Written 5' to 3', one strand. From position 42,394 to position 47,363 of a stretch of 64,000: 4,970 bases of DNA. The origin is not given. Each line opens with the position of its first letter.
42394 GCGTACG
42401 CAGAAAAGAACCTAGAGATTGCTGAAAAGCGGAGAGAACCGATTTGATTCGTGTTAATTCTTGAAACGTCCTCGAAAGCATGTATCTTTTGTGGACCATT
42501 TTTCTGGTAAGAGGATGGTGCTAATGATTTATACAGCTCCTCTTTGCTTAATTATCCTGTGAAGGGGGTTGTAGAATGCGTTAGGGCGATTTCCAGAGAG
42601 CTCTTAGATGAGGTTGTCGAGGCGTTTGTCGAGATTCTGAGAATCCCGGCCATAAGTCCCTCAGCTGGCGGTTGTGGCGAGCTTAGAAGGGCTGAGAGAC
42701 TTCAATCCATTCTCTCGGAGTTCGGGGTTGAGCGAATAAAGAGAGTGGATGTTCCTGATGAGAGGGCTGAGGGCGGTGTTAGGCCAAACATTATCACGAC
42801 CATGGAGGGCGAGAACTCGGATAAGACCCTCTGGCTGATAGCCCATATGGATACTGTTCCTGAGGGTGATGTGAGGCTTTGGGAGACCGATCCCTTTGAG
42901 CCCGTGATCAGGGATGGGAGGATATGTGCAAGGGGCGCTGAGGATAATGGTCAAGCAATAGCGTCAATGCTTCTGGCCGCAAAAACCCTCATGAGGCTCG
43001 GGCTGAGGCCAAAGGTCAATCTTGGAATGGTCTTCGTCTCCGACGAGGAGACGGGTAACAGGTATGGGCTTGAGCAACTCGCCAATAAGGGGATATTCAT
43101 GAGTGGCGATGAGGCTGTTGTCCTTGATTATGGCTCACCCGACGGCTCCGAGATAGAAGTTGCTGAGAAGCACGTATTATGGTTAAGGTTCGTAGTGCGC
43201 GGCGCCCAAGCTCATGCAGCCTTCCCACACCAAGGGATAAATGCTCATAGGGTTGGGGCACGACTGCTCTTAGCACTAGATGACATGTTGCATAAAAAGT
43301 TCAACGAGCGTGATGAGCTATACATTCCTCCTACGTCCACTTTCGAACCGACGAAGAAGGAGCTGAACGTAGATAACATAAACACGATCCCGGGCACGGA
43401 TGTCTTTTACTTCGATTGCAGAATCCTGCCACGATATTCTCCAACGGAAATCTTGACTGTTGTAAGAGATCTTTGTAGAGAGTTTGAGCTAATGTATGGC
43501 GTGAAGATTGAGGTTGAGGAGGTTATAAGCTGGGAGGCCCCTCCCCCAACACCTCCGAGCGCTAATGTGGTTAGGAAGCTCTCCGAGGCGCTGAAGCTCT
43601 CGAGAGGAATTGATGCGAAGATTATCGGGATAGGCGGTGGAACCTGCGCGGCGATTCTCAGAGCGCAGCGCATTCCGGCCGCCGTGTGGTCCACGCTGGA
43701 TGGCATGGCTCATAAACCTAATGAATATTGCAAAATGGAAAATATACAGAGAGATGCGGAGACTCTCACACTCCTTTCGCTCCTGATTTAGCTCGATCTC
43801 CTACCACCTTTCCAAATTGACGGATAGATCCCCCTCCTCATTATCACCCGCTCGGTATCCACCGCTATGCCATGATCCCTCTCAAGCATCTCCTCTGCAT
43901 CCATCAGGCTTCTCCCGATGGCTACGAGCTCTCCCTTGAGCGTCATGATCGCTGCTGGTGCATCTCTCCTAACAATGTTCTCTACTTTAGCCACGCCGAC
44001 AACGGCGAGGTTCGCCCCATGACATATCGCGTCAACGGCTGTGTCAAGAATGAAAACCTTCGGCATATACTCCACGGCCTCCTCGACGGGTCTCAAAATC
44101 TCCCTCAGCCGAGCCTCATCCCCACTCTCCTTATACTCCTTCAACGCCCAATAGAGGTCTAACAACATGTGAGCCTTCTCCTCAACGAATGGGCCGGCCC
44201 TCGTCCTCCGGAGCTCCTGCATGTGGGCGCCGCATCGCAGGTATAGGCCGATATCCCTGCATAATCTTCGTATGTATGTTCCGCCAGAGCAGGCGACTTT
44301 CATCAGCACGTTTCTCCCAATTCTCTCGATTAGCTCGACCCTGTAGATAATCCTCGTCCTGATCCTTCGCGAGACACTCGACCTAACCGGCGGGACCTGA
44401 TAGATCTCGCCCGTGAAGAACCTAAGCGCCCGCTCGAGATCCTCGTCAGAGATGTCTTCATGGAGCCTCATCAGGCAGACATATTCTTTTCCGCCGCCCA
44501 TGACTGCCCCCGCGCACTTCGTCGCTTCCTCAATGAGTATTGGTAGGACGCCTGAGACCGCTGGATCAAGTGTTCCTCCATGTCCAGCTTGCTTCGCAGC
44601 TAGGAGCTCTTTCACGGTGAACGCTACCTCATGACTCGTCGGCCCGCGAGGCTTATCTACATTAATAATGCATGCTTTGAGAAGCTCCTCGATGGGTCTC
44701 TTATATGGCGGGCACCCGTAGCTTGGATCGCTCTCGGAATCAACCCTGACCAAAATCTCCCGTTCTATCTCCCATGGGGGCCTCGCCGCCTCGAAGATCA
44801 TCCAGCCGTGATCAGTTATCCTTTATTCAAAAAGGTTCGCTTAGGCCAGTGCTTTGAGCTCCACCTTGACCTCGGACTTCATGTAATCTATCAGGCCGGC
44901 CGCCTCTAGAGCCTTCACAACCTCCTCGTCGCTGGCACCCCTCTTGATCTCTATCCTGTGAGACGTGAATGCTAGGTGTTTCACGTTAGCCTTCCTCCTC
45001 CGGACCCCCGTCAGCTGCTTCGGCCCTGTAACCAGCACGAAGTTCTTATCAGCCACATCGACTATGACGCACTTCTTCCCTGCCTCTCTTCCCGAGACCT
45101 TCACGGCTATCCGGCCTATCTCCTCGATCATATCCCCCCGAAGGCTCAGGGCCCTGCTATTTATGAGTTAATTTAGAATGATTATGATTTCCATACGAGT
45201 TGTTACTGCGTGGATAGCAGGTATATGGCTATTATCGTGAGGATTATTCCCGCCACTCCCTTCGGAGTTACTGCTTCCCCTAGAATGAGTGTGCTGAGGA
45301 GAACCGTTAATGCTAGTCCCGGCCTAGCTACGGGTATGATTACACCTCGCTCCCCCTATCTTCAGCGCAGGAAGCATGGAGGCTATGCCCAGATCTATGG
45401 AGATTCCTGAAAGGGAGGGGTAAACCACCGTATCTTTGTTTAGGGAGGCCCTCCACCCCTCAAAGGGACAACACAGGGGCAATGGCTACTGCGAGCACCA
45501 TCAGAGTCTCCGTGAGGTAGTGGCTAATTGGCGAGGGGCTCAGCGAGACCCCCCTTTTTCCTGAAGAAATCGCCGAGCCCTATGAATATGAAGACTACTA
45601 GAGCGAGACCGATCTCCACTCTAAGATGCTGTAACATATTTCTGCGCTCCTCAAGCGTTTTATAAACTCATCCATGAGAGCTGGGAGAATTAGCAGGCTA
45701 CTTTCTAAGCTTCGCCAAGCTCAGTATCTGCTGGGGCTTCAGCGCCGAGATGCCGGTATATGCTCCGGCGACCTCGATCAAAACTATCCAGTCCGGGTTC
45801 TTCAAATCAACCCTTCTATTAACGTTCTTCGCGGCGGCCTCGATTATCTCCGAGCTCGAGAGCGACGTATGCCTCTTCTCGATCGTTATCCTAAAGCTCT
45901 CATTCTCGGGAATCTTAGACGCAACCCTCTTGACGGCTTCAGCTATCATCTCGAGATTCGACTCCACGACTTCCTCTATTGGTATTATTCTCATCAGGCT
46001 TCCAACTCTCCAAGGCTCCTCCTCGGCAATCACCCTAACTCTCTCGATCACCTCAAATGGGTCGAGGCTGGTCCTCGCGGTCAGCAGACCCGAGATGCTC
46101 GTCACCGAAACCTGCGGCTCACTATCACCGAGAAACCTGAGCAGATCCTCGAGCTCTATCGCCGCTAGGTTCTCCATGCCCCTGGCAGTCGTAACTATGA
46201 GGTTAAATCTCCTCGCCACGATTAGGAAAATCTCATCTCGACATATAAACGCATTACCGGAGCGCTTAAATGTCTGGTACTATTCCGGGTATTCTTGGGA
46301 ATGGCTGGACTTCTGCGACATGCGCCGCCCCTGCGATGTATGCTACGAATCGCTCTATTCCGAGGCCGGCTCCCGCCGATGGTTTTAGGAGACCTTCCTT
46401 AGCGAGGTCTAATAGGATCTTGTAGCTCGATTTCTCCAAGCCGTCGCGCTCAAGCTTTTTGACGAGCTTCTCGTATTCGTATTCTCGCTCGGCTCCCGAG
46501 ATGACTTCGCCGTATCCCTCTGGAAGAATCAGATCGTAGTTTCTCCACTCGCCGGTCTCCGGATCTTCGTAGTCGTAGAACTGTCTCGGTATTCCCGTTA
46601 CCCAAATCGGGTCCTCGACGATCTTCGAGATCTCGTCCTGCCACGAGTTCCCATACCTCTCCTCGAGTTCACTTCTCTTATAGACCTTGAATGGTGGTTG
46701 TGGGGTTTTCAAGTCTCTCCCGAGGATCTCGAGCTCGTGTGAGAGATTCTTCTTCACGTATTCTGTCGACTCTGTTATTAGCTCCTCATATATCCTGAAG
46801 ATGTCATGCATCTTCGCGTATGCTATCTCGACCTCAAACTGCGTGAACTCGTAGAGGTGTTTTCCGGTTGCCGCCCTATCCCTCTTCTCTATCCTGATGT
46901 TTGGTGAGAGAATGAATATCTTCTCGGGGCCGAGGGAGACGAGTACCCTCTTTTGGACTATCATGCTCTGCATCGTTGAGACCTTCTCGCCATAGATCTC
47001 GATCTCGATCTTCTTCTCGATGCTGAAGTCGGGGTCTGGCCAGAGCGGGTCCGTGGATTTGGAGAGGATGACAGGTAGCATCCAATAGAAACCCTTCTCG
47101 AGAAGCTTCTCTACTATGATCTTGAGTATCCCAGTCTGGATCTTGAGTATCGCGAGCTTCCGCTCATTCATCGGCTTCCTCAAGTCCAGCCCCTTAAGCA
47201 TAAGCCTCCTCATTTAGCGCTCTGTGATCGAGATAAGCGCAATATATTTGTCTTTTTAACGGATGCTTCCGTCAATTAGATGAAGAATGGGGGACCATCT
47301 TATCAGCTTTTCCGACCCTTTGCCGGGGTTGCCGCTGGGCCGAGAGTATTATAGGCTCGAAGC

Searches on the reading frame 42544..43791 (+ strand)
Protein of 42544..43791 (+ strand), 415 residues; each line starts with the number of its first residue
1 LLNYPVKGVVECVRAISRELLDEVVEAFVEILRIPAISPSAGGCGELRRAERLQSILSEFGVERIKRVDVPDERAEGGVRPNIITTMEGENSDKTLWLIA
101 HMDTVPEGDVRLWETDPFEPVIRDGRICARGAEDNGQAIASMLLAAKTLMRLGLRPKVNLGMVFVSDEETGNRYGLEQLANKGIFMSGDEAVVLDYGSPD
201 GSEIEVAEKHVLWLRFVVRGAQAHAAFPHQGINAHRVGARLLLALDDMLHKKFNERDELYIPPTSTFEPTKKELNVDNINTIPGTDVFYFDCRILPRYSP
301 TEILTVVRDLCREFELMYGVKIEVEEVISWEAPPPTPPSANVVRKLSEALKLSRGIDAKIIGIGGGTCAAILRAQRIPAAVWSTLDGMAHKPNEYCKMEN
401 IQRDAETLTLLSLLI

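Call 47: search_protein_families(library=pfam, proteins=[window:42544-43791:+], max_evalue=0.0001)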
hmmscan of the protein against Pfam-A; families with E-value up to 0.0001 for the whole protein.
window:42544-43791:+ (415 aa): 3 families
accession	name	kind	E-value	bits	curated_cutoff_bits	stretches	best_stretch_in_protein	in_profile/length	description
PF01546.33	Peptidase_M20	-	3.8e-32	112.3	24.6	1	98-410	2-202/206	Peptidase family M20/M25/M40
PF07687.19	M20_dimer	-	1.1e-16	61.1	21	1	207-313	2-101/107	Peptidase dimerisation domain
PF04389.22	Peptidase_M28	-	2e-11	44.4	21.3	1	82-171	1-69/193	Peptidase family M28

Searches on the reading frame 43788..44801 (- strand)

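Call 47: search_protein_families(library=pfam, proteins=[window:43788-44801:-], max_evalue=0.0001)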
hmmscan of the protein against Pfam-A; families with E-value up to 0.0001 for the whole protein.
window:43788-44801:- (337 aa): 5 families
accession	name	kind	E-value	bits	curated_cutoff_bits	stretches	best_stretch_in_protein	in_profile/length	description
PF01509.24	TruB_N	-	1.1e-24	87.9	27.3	1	64-177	1-149/149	TruB family pseudouridylate synthase (N terminal domain)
PF16198.10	TruB_C_2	-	1.7e-22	79.7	29.3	1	178-243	1-65/66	tRNA pseudouridylate synthase B C-terminal domain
PF01472.26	PUA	-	7.3e-19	67.9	24.8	1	247-320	1-74/74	PUA domain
PF08068.17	DKCLD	-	1.8e-17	63.6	27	1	14-59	12-57/58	DKCLD (NUC011) domain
PF21238.2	Pus10_C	-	1.7e-05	24.9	27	1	105-180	124-201/232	Pus10, C-terminal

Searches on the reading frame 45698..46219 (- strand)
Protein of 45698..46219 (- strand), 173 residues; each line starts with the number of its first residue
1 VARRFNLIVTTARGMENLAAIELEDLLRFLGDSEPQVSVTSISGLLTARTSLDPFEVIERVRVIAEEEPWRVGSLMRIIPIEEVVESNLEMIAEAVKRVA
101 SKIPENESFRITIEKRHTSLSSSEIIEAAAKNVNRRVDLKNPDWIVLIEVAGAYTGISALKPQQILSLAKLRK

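Call 92: search_protein_families(library=pfam, proteins=[window:45698-46219:-], max_evalue=0.0001)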
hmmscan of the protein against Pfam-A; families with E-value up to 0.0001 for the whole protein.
window:45698-46219:- (173 aa): 1 family
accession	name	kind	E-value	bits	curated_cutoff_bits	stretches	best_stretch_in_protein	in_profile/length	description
PF02926.22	THUMP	-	1.3e-08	35.5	20.6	1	87-158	2-82/84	THUMP domain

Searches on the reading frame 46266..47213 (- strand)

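Call 47: search_protein_families(library=pfam, proteins=[window:46266-47213:-], max_evalue=0.0001)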
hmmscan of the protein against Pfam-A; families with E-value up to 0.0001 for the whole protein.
window:46266-47213:- (315 aa): 1 family
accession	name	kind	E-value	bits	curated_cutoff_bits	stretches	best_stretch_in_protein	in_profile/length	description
PF00152.25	tRNA-synt_2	-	7.9e-37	127.4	25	1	15-307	14-306/308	tRNA synthetases class II (D, K and N)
